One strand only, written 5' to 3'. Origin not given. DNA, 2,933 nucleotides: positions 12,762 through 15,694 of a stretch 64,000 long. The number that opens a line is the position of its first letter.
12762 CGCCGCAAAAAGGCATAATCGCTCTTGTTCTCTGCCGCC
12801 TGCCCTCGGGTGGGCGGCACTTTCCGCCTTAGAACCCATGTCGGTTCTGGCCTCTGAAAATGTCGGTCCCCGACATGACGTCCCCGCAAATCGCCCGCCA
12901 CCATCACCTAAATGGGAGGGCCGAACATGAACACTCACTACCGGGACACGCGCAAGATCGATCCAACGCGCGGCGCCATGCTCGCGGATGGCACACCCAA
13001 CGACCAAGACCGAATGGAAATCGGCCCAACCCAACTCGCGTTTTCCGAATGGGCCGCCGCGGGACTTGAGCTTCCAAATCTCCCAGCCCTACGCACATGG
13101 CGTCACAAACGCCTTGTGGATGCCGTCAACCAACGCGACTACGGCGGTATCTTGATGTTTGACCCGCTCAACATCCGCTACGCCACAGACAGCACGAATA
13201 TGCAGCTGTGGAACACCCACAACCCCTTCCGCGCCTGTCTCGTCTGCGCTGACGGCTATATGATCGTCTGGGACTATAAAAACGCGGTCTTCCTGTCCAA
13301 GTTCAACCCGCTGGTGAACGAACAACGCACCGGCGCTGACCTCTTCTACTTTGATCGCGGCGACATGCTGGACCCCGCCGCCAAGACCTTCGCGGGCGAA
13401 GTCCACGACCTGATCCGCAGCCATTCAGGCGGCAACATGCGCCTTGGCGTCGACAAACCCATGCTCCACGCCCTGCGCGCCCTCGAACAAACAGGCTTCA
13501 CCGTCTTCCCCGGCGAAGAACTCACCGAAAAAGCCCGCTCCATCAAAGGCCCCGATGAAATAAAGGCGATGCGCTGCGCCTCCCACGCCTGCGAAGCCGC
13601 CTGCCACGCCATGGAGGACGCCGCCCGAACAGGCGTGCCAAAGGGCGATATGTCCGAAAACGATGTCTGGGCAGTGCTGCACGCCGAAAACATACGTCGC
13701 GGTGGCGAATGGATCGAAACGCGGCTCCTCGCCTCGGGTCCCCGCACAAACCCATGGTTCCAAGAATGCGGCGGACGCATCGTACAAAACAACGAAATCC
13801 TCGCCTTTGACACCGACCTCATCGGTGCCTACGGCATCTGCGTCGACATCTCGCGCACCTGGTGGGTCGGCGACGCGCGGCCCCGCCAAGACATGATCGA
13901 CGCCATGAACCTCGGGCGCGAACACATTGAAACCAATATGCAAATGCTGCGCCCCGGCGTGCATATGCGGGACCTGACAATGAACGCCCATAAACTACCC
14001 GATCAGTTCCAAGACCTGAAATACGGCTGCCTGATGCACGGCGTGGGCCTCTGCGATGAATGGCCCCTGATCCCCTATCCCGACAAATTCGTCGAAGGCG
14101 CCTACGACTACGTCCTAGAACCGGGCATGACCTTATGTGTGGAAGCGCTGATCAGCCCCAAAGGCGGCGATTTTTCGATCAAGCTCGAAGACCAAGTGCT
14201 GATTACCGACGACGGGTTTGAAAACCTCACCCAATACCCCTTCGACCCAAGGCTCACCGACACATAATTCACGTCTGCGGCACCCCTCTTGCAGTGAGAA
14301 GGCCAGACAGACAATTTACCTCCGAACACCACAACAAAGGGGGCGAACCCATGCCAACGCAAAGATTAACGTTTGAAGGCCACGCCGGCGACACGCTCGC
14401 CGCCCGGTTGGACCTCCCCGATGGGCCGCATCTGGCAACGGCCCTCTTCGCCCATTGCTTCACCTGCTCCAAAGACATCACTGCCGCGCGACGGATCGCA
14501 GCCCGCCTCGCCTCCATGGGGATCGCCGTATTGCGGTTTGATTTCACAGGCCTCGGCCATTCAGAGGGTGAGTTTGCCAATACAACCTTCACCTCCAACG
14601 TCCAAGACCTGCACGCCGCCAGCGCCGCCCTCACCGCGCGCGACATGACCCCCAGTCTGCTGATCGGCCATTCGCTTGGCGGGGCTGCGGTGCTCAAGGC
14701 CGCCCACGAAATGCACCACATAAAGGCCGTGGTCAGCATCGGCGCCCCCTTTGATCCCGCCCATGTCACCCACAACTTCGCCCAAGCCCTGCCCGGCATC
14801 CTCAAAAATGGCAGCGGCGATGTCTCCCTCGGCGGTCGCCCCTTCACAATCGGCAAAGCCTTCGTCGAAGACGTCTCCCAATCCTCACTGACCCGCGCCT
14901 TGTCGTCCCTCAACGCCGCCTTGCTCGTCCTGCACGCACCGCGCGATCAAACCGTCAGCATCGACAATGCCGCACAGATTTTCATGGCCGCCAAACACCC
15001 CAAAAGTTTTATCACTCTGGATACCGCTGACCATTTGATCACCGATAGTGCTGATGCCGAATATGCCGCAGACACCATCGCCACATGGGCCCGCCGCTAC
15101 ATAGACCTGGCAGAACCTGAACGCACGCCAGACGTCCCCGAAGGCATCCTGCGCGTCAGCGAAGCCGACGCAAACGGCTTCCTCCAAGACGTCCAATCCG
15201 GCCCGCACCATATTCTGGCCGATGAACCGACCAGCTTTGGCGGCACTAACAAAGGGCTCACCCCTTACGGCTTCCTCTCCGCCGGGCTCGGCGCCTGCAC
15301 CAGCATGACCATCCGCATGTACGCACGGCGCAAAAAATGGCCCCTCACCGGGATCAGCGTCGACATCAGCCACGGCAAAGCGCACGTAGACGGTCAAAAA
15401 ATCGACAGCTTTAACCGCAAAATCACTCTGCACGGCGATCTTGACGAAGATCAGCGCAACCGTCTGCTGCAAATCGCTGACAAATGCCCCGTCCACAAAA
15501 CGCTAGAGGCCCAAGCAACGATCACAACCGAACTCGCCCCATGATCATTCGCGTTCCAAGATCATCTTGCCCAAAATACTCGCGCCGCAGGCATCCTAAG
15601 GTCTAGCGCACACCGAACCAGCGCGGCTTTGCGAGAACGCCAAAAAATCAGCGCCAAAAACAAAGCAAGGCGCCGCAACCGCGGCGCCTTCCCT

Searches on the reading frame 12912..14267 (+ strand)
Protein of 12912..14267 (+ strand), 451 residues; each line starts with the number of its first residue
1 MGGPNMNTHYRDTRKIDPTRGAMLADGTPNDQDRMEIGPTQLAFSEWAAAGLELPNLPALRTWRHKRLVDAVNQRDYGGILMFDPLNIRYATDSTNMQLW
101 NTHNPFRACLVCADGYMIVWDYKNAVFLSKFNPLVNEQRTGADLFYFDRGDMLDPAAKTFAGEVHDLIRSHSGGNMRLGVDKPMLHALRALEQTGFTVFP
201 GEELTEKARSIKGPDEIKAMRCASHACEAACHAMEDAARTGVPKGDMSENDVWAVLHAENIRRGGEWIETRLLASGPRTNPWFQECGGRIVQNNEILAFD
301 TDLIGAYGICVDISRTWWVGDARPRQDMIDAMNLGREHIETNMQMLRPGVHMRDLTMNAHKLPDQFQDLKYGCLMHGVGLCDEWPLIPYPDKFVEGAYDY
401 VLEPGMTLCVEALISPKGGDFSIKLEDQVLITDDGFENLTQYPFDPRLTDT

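Call 22: find_encoding_contigs(protein=window:12912-14267:+, flank=10000, max_places=6)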
Protein window:12912-14267:+ (451 aa): no gene with exactly this product is on record in the collection.

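Call 59: search_protein_families(library=pfam, proteins=[window:12912-14267:+], max_evalue=0.00001)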
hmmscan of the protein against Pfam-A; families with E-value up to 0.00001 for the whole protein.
window:12912-14267:+ (451 aa): 1 family
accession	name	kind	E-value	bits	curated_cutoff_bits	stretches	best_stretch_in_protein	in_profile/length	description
PF00557.29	Peptidase_M24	-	1.4e-29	103.8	23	1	219-433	2-208/208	Metallopeptidase family M24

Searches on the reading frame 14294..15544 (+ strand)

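Call 59: search_protein_families(library=pfam, proteins=[window:14294-15544:+], max_evalue=0.00001)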
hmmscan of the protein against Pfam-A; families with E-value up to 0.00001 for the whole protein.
window:14294-15544:+ (416 aa): 6 families
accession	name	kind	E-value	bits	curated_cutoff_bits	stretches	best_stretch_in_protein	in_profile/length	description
PF02566.24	OsmC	-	1.4e-17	64.4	27.5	1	317-413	1-100/100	OsmC-like protein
PF12146.15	Hydrolase_4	-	5.1e-16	59.1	27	1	66-166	21-126/239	Serine aminopeptidase, S33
PF12697.13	Abhydrolase_6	-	2.2e-11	45.3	26.3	1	51-259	2-216/217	Alpha/beta hydrolase family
PF12740.14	PETase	-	1.7e-08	34.7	28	0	69-164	74-166/263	PET hydrolase-like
PF00561.26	Abhydrolase_1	-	1.6e-07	31.7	25.8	1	51-160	4-110/245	alpha/beta hydrolase fold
PF20408.4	Abhydrolase_11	-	1.2e-06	28.9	27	1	49-157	4-113/193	Alpha/beta hydrolase domain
